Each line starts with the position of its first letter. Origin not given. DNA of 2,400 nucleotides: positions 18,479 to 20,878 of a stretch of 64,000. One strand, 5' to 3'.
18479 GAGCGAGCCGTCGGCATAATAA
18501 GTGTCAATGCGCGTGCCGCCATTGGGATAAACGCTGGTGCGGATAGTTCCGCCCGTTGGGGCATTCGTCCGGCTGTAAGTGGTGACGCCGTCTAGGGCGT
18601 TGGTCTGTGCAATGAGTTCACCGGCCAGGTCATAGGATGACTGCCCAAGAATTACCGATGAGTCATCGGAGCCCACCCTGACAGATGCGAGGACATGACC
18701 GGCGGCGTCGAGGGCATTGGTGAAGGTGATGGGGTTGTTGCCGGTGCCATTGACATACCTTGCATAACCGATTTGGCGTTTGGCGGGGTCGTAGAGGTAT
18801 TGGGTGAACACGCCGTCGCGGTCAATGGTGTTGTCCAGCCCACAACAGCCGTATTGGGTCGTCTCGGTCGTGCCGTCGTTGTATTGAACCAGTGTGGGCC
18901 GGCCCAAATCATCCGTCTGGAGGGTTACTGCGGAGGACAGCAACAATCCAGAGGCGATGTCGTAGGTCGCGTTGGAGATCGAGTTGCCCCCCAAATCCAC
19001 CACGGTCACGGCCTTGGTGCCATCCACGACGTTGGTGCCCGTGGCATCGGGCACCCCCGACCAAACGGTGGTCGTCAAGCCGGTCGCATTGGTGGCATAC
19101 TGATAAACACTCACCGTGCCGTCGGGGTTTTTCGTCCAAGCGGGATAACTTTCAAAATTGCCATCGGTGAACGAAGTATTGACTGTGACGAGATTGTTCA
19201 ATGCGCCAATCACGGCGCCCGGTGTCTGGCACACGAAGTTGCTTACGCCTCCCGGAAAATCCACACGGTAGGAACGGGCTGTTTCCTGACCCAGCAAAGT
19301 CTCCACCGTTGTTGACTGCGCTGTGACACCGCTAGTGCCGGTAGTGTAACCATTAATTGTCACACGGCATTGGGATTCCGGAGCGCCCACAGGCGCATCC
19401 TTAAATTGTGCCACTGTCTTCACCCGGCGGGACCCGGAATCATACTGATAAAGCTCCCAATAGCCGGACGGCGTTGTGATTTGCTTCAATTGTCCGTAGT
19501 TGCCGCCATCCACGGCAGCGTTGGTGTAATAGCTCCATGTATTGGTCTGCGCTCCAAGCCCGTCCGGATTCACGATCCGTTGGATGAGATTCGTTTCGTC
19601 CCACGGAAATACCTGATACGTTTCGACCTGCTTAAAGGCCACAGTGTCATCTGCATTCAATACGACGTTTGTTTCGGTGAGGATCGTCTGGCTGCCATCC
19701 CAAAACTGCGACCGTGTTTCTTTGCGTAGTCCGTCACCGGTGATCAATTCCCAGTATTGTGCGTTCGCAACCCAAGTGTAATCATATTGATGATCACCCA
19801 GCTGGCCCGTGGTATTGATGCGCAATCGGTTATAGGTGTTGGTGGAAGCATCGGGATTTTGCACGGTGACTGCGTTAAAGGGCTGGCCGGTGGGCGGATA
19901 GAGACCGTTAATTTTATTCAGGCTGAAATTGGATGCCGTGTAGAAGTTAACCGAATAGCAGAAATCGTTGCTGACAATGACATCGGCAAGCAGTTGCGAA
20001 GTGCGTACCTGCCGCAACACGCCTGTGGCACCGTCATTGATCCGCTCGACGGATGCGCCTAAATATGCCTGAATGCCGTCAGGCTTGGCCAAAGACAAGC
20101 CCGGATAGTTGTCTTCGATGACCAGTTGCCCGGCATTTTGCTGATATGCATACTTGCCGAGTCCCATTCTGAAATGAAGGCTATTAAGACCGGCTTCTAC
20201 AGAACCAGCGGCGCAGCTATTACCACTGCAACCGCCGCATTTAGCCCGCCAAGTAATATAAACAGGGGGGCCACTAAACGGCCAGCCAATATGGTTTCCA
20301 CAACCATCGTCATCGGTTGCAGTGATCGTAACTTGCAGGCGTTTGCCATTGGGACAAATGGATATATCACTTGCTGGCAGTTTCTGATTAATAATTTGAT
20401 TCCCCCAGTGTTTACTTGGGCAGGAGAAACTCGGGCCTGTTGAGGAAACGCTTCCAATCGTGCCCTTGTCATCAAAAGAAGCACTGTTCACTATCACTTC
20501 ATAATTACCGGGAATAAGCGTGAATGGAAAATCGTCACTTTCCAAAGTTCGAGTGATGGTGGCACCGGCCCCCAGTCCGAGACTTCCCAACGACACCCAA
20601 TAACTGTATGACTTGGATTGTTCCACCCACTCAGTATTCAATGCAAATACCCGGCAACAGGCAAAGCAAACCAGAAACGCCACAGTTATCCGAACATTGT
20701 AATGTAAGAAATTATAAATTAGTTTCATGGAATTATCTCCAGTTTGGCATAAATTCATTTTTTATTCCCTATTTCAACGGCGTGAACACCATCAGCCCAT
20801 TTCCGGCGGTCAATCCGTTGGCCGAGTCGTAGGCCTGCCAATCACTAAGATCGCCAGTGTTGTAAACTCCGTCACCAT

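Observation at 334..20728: Rhs polymorphic-toxin array: one full-length gene plus six orphan C-terminal modules carrying seven different toxin tips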

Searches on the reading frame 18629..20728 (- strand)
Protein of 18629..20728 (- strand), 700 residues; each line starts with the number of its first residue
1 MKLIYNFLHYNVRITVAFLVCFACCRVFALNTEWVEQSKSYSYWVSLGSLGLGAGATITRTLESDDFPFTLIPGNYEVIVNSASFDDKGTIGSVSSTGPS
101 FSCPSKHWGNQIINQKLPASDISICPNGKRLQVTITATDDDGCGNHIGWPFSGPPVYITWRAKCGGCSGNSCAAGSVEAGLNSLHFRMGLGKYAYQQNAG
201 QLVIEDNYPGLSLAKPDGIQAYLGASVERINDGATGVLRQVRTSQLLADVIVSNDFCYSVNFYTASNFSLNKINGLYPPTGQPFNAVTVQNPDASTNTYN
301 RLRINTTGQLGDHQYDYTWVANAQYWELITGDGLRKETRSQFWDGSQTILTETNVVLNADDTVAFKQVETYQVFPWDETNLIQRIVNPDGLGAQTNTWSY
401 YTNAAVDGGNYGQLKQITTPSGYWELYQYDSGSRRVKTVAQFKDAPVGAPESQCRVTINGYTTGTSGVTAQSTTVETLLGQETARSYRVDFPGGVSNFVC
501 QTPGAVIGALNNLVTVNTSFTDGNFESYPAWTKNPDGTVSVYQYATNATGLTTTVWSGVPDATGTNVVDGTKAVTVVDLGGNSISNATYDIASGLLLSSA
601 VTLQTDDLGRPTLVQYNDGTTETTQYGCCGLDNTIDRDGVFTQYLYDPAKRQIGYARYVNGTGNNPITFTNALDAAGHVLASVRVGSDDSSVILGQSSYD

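Call 24: find_related_loci(query=window:18629-20728:-, collection=genome_contigs, flank=10000)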
Query window:18629-20728:- (700 aa) in genome_contigs; peptide patterns used: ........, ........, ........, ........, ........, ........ (x = any residue, [..] = any of these).
43 stretches matched a pattern; 1 encode a relative of the query (tblastn E <= 1e-3); 1 distinct loci.
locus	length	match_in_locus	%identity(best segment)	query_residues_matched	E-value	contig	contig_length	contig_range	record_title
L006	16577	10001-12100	56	9-700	0e+0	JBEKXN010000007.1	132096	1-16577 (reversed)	MAG: Verrucomicrobiota bacterium isolate SPRUCE 652 SPRUCE_652_7, whole genome shotgun sequence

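Call 27: search_protein_families(library=pfam, proteins=[L006:9917-15472:+, L006:15382-15852:+, L006:7487-9289:+, L006:9219-9899:+, L006:403-3213:+, L006:4712-6130:-], max_evalue=0.01)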
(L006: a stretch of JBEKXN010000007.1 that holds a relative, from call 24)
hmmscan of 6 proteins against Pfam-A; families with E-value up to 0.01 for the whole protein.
L006:9917-15472:+ (1851 aa): 1 family
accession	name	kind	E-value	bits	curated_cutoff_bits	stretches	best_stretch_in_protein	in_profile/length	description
PF05593.20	RHS_repeat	-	1.5e-14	54.4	22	3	991-1028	4-36/38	RHS Repeat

L006:15382-15852:+ (156 aa): 0 families

L006:7487-9289:+ (600 aa): 0 families

L006:9219-9899:+ (226 aa): 0 families

L006:403-3213:+ (936 aa): 12 families
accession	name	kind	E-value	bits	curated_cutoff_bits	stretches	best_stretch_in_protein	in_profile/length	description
PF08751.17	TrwC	-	1.5e-81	274.6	25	1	12-303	3-285/286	TrwC relaxase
PF13604.12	AAA_30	-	5.7e-34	118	27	1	423-616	2-186/191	AAA domain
PF13245.12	AAA_19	-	1.5e-10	41.8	25.1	1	438-545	10-129/134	AAA domain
PF01443.25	Viral_helicase1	-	8.4e-10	39.3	21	1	445-553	4-106/228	Viral superfamily 1 RNA helicase core domain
PF22232.2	TraI_hel_assoc_N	-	1.4e-09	38.9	27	1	446-539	3-98/99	TraI helicase-associated ssDNA bd, N-terminal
PF13086.12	AAA_11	-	2.8e-05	24.5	27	0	423-469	2-54/257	AAA domain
PF13401.12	AAA_22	-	8.4e-05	23.3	27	1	446-542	12-124/130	AAA domain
PF05970.20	PIF1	-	0.00013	22.1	25.9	1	425-474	4-57/223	PIF1-like helicase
PF09848.15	SLFN-g3_helicase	-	0.0015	18.3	24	1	441-515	3-89/354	Schlafen group 3, DNA/RNA helicase domain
PF02562.22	PhoH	-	0.002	18.1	27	0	505-575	119-190/205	PhoH-like protein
PF25199.1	nSTAND_NTPase5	-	0.0044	17.3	34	0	439-539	41-131/145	Novel STAND NTPase 5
PF04986.18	Y2_Tnp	-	0.0049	17.3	20.9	0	158-215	5-60/183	Putative transposase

L006:4712-6130:- (472 aa): 2 families
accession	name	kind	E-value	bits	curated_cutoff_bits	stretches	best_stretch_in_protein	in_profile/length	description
PF00589.27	Phage_integrase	-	2.2e-15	57.3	27.1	2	211-311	6-111/172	Phage integrase family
PF02899.23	Phage_int_SAM_1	-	0.00065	20.4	22.3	1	125-184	24-80/83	Phage integrase, N-terminal SAM-like domain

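Call 70: find_related_loci(query=window:18629-20728:-, collection=metagenome_contigs, flank=10000)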
Query window:18629-20728:- (700 aa) in metagenome_contigs; peptide patterns used: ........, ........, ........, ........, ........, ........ (x = any residue, [..] = any of these).
52 stretches matched a pattern; 1 encode a relative of the query (tblastn E <= 1e-3); 1 distinct loci.
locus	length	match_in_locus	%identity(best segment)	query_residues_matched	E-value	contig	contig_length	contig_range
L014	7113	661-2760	57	9-700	0e+0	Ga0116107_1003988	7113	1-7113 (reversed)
